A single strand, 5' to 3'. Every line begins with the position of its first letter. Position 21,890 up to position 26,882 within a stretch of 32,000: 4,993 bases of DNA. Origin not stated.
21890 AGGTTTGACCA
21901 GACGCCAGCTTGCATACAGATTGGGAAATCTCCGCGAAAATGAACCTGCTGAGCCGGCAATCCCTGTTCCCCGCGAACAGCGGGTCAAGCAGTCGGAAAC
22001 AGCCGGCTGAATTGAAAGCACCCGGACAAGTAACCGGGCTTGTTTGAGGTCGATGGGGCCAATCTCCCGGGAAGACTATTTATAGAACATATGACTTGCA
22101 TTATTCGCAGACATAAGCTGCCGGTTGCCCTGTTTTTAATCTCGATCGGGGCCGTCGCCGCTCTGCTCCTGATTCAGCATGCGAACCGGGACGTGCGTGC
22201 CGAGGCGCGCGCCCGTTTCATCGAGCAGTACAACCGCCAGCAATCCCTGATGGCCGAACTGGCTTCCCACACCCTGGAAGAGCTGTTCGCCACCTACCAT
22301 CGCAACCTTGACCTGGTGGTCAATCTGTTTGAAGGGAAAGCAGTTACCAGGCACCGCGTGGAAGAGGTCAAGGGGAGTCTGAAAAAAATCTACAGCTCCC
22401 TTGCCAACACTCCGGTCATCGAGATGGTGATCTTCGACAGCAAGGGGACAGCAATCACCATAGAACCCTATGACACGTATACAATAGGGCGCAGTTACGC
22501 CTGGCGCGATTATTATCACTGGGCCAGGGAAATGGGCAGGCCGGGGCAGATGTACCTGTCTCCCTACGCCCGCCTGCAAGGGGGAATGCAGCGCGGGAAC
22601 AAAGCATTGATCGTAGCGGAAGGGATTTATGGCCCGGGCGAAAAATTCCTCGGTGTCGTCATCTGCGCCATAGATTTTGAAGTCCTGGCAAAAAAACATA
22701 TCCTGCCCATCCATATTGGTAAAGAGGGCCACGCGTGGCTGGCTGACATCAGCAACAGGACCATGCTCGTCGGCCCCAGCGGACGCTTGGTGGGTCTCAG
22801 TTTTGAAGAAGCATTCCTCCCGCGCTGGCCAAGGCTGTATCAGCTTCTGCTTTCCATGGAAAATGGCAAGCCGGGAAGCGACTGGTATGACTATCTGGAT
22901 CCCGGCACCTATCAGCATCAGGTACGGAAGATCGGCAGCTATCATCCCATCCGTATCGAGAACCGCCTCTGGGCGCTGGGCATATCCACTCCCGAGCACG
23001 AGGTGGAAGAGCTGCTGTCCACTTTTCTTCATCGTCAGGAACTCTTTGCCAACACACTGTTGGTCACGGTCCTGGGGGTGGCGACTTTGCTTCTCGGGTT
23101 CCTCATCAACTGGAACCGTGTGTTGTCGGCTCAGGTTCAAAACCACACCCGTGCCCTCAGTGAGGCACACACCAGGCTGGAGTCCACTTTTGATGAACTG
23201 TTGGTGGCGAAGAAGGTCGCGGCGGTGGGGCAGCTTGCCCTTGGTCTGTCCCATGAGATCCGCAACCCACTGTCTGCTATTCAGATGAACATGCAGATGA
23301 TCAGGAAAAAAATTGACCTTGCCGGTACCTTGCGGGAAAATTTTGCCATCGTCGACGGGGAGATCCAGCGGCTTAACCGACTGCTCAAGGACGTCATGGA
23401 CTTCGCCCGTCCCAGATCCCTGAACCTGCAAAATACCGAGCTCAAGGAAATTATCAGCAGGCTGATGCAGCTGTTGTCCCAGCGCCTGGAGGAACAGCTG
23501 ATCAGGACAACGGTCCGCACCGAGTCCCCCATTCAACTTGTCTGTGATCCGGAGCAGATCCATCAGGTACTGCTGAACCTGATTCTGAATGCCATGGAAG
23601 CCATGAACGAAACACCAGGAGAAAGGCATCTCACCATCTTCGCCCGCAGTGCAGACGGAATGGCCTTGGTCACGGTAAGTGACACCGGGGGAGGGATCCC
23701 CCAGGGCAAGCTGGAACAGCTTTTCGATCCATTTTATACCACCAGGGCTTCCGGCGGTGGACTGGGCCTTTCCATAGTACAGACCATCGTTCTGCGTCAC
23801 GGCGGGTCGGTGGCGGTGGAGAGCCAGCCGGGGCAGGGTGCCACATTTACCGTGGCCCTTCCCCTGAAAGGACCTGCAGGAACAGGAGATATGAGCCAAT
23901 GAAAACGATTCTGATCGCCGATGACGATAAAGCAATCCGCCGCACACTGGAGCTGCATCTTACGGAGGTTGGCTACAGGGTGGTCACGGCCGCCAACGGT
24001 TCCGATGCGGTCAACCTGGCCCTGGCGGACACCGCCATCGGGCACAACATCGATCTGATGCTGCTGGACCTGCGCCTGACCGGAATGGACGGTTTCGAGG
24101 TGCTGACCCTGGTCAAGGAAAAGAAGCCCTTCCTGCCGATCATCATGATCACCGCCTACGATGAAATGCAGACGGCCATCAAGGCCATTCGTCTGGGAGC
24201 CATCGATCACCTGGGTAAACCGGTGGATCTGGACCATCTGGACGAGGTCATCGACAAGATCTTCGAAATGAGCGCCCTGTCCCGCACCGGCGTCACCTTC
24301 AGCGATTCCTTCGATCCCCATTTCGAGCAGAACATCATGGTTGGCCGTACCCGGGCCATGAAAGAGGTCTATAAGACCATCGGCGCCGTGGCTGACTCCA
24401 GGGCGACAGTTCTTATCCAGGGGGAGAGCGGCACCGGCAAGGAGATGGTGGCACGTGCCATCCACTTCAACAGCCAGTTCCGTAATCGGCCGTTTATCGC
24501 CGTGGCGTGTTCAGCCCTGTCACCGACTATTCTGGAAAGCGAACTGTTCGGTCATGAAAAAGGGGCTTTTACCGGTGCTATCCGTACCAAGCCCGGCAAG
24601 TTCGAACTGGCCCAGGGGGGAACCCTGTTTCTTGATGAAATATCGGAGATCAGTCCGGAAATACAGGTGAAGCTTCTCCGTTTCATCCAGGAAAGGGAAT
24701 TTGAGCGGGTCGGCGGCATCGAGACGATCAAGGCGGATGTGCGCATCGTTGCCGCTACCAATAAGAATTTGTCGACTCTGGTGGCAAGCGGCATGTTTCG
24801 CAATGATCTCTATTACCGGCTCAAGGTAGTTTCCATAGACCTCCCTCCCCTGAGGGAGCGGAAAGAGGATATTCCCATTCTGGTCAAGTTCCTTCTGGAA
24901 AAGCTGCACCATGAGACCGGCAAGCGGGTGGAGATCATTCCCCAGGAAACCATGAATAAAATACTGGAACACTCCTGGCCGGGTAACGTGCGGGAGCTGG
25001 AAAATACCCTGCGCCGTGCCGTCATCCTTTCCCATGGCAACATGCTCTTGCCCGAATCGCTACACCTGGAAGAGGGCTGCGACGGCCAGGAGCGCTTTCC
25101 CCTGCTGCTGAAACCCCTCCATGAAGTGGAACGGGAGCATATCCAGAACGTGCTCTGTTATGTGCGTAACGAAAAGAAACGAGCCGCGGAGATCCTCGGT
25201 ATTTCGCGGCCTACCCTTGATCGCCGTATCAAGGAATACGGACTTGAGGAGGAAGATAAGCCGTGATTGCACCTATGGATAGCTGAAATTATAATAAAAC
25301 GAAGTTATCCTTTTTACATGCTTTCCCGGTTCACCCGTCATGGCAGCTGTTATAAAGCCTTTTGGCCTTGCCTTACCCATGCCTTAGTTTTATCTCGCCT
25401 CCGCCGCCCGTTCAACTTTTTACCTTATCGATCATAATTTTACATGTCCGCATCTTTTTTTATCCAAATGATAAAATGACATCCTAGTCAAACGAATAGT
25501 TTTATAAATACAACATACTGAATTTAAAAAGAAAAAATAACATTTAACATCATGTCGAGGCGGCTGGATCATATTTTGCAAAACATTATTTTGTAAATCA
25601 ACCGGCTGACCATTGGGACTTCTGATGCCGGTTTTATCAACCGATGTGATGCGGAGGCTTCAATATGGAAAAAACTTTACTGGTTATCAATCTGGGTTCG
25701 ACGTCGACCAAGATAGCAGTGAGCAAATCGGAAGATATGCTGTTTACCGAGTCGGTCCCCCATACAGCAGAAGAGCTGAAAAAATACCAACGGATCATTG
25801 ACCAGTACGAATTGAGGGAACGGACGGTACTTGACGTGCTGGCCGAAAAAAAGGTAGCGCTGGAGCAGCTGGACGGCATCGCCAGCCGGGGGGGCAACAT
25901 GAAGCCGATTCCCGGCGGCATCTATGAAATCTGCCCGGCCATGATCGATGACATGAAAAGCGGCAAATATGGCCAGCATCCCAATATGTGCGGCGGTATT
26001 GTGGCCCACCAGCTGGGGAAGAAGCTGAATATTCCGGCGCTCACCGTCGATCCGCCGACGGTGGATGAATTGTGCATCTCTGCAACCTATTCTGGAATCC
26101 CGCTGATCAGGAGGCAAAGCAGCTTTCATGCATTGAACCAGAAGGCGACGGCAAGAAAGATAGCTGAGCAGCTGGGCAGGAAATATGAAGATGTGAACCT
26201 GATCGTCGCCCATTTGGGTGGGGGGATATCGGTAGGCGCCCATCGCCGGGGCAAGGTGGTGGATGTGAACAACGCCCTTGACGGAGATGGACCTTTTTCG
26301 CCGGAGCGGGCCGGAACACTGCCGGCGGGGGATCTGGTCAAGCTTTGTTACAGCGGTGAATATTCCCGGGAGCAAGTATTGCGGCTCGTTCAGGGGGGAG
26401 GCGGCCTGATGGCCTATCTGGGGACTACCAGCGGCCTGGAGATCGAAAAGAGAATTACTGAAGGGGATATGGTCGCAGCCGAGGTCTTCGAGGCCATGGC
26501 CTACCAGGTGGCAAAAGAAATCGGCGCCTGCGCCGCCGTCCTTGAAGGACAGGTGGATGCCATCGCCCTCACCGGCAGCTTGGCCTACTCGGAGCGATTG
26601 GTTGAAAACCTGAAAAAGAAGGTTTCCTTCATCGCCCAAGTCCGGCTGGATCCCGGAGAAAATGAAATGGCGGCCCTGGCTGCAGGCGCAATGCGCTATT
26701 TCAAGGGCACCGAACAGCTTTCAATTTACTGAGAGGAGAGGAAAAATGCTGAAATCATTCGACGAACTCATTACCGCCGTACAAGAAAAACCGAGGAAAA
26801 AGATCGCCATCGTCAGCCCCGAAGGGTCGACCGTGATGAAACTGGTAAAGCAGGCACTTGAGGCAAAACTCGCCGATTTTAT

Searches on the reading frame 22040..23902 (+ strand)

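Call 9: search_protein_families(library=pfam, proteins=[window:22040-23902:+])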
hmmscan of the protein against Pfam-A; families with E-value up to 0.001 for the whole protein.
window:22040-23902:+ (620 aa): 4 families
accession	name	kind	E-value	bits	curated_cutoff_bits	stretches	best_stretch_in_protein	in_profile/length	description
PF02743.24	dCache_1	-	2.5e-30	106.2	45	1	60-315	3-239/240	Cache domain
PF02518.31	HATPase_c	-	1.4e-27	96.7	26.4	1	503-610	2-110/111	Histidine kinase-, DNA gyrase B-, and HSP90-like ATPase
PF00512.31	HisKA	-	7.1e-15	55.3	26.9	1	397-459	3-64/66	His Kinase A (phospho-acceptor) domain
PF14501.12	HATPase_c_5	-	2.5e-05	24.6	22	1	506-596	5-91/102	GHKL domain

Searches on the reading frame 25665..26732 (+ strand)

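Call 9: search_protein_families(library=pfam, proteins=[window:25665-26732:+])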
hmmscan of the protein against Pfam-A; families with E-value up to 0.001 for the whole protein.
window:25665-26732:+ (355 aa): 2 families
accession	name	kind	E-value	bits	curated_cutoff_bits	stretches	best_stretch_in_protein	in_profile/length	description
PF00871.23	Acetate_kinase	-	1.9e-18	66.7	22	1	147-333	171-359/392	Acetokinase family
PF00480.26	ROK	-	6.5e-05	23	22.9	1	256-325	196-263/294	ROK family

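Call 29: search_protein_families(library=ncbifam, proteins=[window:25665-26732:+], max_evalue=0.01)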
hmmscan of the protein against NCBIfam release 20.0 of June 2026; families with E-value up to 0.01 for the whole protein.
window:25665-26732:+ (355 aa): 9 families
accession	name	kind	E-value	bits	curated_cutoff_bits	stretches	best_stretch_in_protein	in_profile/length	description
NF002834.0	PRK03011.1-5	subfamily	7.4e-145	482.5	222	1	3-355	3-355/357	butyrate kinase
TIGR02707.1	butyr_kinase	equivalog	9.3e-144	478.8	289.1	1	5-351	2-348/351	butyrate kinase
TIGR00016.1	ackA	subfamily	1.6e-20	73.3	293.4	1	150-336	180-368/405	acetate/propionate family kinase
NF009045.0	PRK12379.1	equivalog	8.9e-16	57.7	580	1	150-336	170-357/402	propionate kinase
NF009099.0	PRK12440.1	equivalog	7.3e-13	48.3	693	1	150-307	174-331/397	acetate/propionate family kinase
NF005462.0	PRK07058.1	equivalog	6.5e-11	41.8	486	1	153-337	178-359/396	acetate/propionate family kinase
NF009063.0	PRK12397.1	equivalog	1.1e-08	34.1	659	1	150-323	174-349/404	acetate/propionate family kinase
NF005520.0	PRK07157.1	equivalog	2e-07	30.5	561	1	151-335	175-359/400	acetate kinase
NF007108.0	PRK09557.1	equivalog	0.005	16.2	443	1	241-320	188-269/303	fructokinase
